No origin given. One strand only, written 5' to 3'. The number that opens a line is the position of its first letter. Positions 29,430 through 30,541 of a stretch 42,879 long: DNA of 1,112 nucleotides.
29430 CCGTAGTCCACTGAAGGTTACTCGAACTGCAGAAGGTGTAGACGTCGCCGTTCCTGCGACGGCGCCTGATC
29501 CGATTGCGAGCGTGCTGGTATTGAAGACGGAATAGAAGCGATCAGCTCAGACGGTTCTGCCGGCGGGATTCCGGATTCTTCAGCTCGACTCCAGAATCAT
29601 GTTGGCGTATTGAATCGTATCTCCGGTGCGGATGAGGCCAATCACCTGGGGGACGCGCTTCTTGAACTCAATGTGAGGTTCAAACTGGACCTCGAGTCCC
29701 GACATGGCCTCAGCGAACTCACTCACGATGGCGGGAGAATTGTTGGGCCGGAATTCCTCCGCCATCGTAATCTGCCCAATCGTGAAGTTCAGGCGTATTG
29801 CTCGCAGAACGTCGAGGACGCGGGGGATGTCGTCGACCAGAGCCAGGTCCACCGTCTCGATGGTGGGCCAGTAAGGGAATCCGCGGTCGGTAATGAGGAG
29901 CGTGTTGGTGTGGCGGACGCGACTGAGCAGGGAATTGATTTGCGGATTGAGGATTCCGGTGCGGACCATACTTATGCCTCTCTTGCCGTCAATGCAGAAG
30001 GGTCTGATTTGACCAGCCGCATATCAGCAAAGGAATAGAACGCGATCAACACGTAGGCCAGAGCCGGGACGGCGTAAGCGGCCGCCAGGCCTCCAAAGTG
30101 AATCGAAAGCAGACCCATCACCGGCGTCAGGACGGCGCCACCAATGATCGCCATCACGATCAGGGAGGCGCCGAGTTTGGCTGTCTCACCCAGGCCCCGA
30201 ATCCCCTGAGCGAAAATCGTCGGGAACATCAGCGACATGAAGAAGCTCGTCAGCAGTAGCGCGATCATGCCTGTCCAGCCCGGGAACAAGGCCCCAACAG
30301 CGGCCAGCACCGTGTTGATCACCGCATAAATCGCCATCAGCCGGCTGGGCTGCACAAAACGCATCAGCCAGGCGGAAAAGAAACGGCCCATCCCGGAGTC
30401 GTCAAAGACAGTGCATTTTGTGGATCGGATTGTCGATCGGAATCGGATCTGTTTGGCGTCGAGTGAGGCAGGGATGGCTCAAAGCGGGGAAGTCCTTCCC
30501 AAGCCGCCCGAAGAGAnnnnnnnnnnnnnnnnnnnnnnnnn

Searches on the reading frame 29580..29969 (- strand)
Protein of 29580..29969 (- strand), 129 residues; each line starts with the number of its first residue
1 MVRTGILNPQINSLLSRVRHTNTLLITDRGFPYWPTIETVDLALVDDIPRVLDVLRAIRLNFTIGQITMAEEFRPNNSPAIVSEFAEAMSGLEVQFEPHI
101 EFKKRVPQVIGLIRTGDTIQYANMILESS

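Call 3: search_protein_families(library=pfam, proteins=[window:29580-29969:-], max_evalue=0.01)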
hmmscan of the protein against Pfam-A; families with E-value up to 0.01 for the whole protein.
window:29580-29969:- (129 aa): 1 family
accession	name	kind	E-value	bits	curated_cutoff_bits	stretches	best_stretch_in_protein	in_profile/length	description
PF05025.18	RbsD_FucU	-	1.3e-26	94.1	25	1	1-128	1-135/138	RbsD / FucU transport protein family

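Call 35: find_encoding_contigs(protein=window:29580-29969:-, flank=8000, max_places=10)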
Protein window:29580-29969:- (129 aa): 24 contigs read that carry it; 5 places shown.
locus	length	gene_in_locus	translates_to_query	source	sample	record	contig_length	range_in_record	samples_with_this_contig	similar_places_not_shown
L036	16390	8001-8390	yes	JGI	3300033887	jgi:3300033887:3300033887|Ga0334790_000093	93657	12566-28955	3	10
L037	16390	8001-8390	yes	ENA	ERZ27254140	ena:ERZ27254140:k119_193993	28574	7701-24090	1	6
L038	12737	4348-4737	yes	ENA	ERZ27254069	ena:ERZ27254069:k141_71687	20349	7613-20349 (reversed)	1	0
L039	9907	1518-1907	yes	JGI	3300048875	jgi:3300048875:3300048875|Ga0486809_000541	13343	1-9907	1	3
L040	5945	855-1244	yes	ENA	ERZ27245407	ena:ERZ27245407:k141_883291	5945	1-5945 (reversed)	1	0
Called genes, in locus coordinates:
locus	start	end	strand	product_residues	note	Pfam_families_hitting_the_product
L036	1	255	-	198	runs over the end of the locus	PF01863:YgjP-like (weak)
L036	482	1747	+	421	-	PF14280:DUF4365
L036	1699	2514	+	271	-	-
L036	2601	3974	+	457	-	-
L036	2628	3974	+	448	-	-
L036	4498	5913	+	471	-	PF13676:TIR_2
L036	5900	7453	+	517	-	-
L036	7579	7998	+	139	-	-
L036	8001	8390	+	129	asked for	PF05025:RbsD_FucU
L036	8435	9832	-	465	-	PF01120:Alpha_L_fucos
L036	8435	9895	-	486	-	PF01120:Alpha_L_fucos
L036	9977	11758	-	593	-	PF01839:FG-GAP (faint), PF13517:FG-GAP_3, PF07593:UnbV_ASPIC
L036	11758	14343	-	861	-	PF13414:TPR_11 (weak), PF13432:TPR_16 (weak), PF13429:TPR_15 (weak), PF13428:TPR_14 (weak), PF13414:TPR_11 (weak), PF13432:TPR_16 (weak), PF14559:TPR_19, PF13432:TPR_16, +27 more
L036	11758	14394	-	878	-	PF13414:TPR_11 (weak), PF13432:TPR_16 (weak), PF13429:TPR_15 (weak), PF13414:TPR_11 (weak), PF13428:TPR_14 (weak), PF13432:TPR_16 (weak), PF14559:TPR_19, PF13432:TPR_16, +26 more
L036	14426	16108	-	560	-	PF01839:FG-GAP (faint), PF13517:FG-GAP_3, PF07593:UnbV_ASPIC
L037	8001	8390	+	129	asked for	PF05025:RbsD_FucU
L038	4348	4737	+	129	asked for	PF05025:RbsD_FucU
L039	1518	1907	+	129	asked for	PF05025:RbsD_FucU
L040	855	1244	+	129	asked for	PF05025:RbsD_FucU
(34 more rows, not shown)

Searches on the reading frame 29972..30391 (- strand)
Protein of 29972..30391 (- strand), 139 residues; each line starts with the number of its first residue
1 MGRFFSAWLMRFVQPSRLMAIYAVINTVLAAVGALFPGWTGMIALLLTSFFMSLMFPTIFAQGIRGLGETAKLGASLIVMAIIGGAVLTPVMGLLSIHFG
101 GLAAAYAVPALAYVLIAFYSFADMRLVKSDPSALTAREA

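Call 3: search_protein_families(library=pfam, proteins=[window:29972-30391:-], max_evalue=0.01)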
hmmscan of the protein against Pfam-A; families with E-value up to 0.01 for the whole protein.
window:29972-30391:- (139 aa): 0 families

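Call 12: search_protein_families(library=ncbifam, proteins=[window:29972-30391:-], max_evalue=0.01)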
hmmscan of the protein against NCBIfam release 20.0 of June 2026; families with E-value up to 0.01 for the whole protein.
window:29972-30391:- (139 aa): 4 families
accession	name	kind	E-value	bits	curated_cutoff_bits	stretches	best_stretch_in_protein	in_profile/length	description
NF007524.0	PRK10133.1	equivalog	1.7e-29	103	427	1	1-120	310-429/438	L-fucose:H+ symporter permease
TIGR00885.1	fucP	equivalog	8.8e-28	97.6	280.4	1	2-121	285-409/410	L-fucose:H+ symporter permease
TIGR01272.1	gluP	subfamily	6.9e-15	55.4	202.55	1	1-119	193-310/310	glucose/galactose MFS transporter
NF046060.1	NagP_SO3503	equivalog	1e-06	27.9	625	1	24-124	319-419/423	N-acetylglucosamine MFS transporter NagP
